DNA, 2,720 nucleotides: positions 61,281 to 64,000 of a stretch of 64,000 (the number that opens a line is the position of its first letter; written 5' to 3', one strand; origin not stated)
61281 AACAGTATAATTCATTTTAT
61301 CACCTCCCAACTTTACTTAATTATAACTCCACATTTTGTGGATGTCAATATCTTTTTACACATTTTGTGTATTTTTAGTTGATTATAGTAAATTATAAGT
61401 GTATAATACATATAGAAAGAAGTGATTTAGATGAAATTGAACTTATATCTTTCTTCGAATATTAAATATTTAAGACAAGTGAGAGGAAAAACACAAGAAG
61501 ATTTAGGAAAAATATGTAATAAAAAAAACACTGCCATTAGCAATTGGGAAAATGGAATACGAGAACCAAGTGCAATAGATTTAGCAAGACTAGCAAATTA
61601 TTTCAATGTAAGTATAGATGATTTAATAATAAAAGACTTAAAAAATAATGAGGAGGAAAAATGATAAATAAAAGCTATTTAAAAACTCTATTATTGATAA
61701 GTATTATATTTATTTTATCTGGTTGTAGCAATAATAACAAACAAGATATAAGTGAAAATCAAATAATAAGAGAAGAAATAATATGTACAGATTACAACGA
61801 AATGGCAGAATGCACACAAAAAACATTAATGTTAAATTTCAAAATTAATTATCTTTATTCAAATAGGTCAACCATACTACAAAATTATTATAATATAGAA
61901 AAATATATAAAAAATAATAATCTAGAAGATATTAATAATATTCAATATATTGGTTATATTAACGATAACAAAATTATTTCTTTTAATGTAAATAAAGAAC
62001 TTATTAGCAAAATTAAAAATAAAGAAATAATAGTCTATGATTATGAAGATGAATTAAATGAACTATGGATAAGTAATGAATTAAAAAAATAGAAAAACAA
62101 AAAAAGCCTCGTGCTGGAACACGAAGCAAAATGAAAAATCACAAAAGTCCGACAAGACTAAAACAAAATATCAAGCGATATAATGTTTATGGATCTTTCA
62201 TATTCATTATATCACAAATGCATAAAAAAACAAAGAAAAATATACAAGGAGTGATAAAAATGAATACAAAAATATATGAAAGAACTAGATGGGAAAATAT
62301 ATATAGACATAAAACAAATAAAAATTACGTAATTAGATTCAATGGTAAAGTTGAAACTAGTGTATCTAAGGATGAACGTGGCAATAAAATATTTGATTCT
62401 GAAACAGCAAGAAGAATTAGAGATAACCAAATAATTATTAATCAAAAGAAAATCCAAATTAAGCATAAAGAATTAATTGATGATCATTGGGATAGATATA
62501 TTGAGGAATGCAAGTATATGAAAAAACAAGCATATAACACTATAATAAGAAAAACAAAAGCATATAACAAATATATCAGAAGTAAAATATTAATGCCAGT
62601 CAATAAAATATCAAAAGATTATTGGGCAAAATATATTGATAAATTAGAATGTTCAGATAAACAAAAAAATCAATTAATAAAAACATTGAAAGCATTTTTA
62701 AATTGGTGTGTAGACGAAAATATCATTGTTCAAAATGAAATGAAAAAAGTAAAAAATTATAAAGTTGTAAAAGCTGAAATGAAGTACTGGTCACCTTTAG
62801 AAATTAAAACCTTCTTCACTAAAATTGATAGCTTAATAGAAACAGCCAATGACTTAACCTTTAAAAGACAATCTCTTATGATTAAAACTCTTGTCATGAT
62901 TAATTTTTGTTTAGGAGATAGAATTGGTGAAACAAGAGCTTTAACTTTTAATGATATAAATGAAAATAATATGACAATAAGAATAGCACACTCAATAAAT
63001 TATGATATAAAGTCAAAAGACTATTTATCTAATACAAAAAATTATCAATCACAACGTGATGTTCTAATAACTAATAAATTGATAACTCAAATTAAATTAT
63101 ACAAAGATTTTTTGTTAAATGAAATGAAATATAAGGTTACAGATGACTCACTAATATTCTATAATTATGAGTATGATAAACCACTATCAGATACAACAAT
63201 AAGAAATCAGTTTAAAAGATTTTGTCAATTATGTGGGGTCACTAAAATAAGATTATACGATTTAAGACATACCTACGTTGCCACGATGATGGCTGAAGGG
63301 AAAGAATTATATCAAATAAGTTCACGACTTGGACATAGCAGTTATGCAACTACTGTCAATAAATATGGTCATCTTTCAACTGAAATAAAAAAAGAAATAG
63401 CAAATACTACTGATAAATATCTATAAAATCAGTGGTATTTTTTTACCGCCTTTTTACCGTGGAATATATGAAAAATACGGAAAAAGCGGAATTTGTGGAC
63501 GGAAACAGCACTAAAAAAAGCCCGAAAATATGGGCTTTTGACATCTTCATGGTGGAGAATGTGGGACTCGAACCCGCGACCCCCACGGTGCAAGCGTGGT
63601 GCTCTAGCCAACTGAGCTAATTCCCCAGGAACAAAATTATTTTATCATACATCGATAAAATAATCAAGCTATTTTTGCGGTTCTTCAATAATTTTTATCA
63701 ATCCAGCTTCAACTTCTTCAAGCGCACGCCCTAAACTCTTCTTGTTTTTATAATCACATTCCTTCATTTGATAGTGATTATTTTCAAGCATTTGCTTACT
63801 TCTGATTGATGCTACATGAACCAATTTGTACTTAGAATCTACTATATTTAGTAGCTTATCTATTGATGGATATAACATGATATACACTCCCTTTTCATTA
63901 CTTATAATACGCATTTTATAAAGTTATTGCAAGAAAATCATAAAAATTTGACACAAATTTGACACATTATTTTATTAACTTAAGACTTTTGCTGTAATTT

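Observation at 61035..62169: Perfect 26-bp inverted repeat brackets the whole prophage immunity module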

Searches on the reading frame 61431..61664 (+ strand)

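Call 8: search_protein_families(library=pfam, proteins=[window:61431-61664:+], max_evalue=0.01)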
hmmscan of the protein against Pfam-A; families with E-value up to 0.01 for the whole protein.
window:61431-61664:+ (77 aa): 5 families
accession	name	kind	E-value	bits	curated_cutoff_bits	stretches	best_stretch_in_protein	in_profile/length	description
PF01381.28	HTH_3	-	1.3e-15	57.6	23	1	11-65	1-55/55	Helix-turn-helix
PF12844.13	HTH_19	-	4e-08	33.5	30.2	1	10-66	3-59/64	Helix-turn-helix domain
PF13560.12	HTH_31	-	2.5e-07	31.4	27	1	14-64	9-60/64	Helix-turn-helix domain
PF13443.12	HTH_26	-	0.00067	20.3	22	1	10-67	1-59/63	Cro/C1-type HTH DNA-binding domain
PF14590.12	DUF4447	-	0.0036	17.6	27.2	1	10-72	11-68/166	Domain of unknown function (DUF4447)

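Call 53: search_protein_families(library=phrogs, proteins=[window:61431-61664:+], max_evalue=0.01)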
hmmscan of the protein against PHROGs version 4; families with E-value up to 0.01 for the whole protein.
window:61431-61664:+ (77 aa): 18 families
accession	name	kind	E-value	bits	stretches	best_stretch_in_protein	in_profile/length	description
phrog_8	-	transcription regulation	1.1e-19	72.1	1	1-75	71-145/346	transcriptional regulator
phrog_4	-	transcription regulation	1.1e-13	51.9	1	5-70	135-196/400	transcriptional repressor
phrog_3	-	transcription regulation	8.6e-13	49.8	1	3-75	85-155/430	transcriptional repressor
phrog_2967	-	transcription regulation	1.4e-10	42.1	1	7-71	11-75/225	transcriptional regulator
phrog_2439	-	transcription regulation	1.4e-08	35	1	5-69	6-70/367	transcriptional regulator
phrog_2328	-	transcription regulation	1.7e-07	32.1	1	11-66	20-75/128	transcriptional repressor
phrog_1373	-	transcription regulation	2.9e-07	31.6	1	10-68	67-125/166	transcriptional regulator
phrog_1994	-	DNA, RNA and nucleotide metabolism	6.3e-07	30.5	1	10-74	3-67/170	DNA binding protein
phrog_5823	-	transcription regulation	3e-05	24.3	1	7-73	7-74/404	transcriptional regulator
phrog_7950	-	transcription regulation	3.5e-05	24.8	1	6-42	7-43/68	transcriptional repressor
phrog_2104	-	unknown function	4.8e-05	24.5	1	9-50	42-83/103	-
phrog_7241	-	transcription regulation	0.00015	22.8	1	9-66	64-121/122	transcriptional regulator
phrog_4836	-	transcription regulation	0.00038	21.1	1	9-75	78-144/194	CII-like regulator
phrog_7396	-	unknown function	0.00073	20.3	1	8-65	17-77/227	-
phrog_35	-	transcription regulation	0.0025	18.9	1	18-55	85-121/181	transcriptional repressor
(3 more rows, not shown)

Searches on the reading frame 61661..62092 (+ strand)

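Call 8: search_protein_families(library=pfam, proteins=[window:61661-62092:+], max_evalue=0.01)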
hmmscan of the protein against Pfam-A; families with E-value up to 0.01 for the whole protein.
window:61661-62092:+ (143 aa): 0 families

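Call 53: search_protein_families(library=phrogs, proteins=[window:61661-62092:+], max_evalue=0.01)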
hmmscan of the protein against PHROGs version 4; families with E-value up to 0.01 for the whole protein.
window:61661-62092:+ (143 aa): 1 family
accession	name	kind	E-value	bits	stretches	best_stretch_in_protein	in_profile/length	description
phrog_28892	-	unknown function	1.1e-09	39.2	1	53-142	88-182/183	-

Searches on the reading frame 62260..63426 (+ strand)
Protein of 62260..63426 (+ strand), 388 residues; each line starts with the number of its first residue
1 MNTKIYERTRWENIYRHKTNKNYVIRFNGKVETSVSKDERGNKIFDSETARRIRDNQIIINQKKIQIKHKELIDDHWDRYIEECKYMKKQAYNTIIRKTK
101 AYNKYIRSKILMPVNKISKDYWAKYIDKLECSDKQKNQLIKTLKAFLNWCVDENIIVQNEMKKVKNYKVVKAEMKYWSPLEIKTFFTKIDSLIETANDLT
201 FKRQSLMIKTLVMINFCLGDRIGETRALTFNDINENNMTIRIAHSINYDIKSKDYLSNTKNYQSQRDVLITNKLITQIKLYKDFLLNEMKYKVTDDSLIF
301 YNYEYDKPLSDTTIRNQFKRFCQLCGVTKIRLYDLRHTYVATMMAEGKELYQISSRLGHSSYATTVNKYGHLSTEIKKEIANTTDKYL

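Call 8: search_protein_families(library=pfam, proteins=[window:62260-63426:+], max_evalue=0.01)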
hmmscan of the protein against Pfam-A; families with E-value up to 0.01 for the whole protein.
window:62260-63426:+ (388 aa): 2 families
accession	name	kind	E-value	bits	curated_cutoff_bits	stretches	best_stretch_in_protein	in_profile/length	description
PF00589.27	Phage_integrase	-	3.1e-16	60.1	27.1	1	189-373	8-169/172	Phage integrase family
PF13102.12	Phage_int_SAM_5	-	0.0097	16.7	22.3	1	77-166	6-95/98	Phage integrase SAM-like domain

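Call 53: search_protein_families(library=phrogs, proteins=[window:62260-63426:+], max_evalue=0.01)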
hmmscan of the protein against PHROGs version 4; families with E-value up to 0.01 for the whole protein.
window:62260-63426:+ (388 aa): 5 families
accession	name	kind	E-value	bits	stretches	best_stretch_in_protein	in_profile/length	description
phrog_1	-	integration and excision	7.9e-47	161.8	1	14-387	112-450/611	integrase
phrog_216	-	integration and excision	3.4e-26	93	1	135-381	14-233/301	integrase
phrog_7685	-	integration and excision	1.5e-14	55.2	1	258-386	121-237/240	integrase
phrog_35951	-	unknown function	0.0012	20.2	1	318-385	9-75/97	-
phrog_7269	-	integration and excision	0.0017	19.3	1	333-375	31-72/89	integrase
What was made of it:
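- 62260..63426 (+): Tyrosine integrase. Its upstream region overlaps the sRNA gene and promoter on the opposite strand. Calls 8 and 53.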

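Call 79: find_encoding_contigs(protein=window:62260-63426:+, flank=3500, max_places=10)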
Protein window:62260-63426:+ (388 aa): 24 contigs read that carry it; 10 places shown.
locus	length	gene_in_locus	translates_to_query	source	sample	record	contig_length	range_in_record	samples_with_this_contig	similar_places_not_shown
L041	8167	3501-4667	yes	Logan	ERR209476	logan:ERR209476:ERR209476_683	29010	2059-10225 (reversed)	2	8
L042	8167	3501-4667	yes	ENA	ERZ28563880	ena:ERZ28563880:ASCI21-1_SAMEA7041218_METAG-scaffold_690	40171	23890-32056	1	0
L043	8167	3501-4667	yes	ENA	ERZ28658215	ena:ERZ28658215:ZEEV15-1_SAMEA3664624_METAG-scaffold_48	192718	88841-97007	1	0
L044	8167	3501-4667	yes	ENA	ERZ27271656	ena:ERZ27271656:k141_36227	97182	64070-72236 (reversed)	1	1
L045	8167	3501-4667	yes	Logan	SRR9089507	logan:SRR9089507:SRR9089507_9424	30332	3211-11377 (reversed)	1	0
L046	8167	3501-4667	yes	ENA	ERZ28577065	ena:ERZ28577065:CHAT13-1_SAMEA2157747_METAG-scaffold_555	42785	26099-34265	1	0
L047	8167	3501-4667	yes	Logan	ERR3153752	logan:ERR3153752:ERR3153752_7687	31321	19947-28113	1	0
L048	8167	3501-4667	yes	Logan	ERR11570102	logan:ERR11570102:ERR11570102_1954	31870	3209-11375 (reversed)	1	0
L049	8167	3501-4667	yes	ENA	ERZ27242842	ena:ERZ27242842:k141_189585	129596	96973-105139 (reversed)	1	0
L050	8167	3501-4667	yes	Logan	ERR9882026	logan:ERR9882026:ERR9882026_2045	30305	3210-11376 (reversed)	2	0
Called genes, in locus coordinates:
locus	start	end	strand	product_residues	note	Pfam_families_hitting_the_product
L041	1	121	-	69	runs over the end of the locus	-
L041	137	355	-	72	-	-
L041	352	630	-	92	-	-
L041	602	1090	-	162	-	-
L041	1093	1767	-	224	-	-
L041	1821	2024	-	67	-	-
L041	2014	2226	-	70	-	-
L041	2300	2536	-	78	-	PF12844:HTH_19 (weak), PF01381:HTH_3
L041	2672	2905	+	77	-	PF13560:HTH_31 (weak), PF12844:HTH_19, PF01381:HTH_3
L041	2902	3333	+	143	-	-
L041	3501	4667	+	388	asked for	PF00589:Phage_integrase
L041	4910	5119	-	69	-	PF01192:RNA_pol_Rpb6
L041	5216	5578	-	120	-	-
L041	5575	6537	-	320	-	-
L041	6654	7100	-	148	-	PF09424:YqeY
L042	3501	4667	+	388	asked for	PF00589:Phage_integrase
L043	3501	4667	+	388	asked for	PF00589:Phage_integrase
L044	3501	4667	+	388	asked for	PF00589:Phage_integrase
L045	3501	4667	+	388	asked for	PF00589:Phage_integrase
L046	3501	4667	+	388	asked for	PF00589:Phage_integrase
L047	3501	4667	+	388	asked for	PF00589:Phage_integrase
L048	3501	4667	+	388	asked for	PF00589:Phage_integrase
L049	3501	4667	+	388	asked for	PF00589:Phage_integrase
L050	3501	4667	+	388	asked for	PF00589:Phage_integrase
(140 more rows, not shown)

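Call 82: search_dna_similar(query=window:62260-63426:+, collection=phages, mode=protein, max_rows=10)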
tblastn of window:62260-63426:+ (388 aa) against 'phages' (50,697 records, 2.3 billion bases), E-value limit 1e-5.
Records with a match: 1435; places in all: 1444; records where one place covers at least 80% of the query: 91.
Best place of each record, by identity: <60% 1435.
By first word of the organism name: Streptococcus 455; Staphylococcus 196; Mycobacterium 115; Stx2a-converting 74; Bacteriophage 60; Gordonia 55; Lactobacillus 51; Paenibacillus 50; Helicobacter 47; Listeria 45; and 50 more.
By host as written in the record: - 193; Mycobacterium smegmatis mc2 155 66; Staphylococcus aureus 54; Gordonia terrae 3612 40; Helicobacter pylori 33; Listeria monocytogenes 30; Mycobacterium smegmatis mc#155 28; Paenibacillus larvae 14; and 635 more.
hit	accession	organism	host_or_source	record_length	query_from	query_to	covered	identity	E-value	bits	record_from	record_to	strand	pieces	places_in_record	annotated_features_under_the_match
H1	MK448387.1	Streptococcus satellite phage Javan257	Streptococcus himalayensis HTS2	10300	1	379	98%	25.4%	5e-16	86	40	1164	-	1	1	integrase/recombinase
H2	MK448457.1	Streptococcus satellite phage Javan368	Streptococcus oralis U-o2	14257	1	379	98%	23.0%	2e-10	69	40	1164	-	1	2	integrase/recombinase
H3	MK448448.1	Streptococcus satellite phage Javan354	Streptococcus oralis DD16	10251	1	379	98%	22.7%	5e-10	67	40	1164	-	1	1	integrase/recombinase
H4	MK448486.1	Streptococcus satellite phage Javan418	Streptococcus pasteurianus HC-2909-2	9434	69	382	81%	27.1%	5e-15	83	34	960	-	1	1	integrase/recombinase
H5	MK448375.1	Streptococcus satellite phage Javan229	Streptococcus gallolyticus NTS_31106099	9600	69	382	81%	27.1%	5e-15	83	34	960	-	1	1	integrase/recombinase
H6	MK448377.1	Streptococcus satellite phage Javan232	Streptococcus gallolyticus NTS_31307655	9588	69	382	81%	27.1%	5e-15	83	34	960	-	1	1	integrase/recombinase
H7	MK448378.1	Streptococcus satellite phage Javan234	Streptococcus gallolyticus NTS31301958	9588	69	382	81%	27.1%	5e-15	83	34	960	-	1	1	integrase/recombinase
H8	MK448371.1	Streptococcus satellite phage Javan222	Streptococcus gallolyticus ATCC_43143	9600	69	382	81%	27.1%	5e-15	83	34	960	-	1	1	integrase/recombinase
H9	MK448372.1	Streptococcus satellite phage Javan223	Streptococcus gallolyticus ATCC_BAA-2069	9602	69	382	81%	27.1%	5e-15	83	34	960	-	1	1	integrase/recombinase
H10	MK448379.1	Streptococcus satellite phage Javan236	Streptococcus gallolyticus UCN34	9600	69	382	81%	27.1%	5e-15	83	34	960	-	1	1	integrase/recombinase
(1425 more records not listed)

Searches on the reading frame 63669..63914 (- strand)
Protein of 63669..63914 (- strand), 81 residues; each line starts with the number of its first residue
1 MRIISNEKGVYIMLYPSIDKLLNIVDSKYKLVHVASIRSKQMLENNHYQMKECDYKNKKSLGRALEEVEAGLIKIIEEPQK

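Call 8: search_protein_families(library=pfam, proteins=[window:63669-63914:-], max_evalue=0.01)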
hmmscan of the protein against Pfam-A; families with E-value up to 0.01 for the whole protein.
window:63669-63914:- (81 aa): 1 family
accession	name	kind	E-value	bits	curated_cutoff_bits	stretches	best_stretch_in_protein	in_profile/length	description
PF01192.27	RNA_pol_Rpb6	-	9e-12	45.3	26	1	20-75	1-53/53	RNA polymerase Rpb6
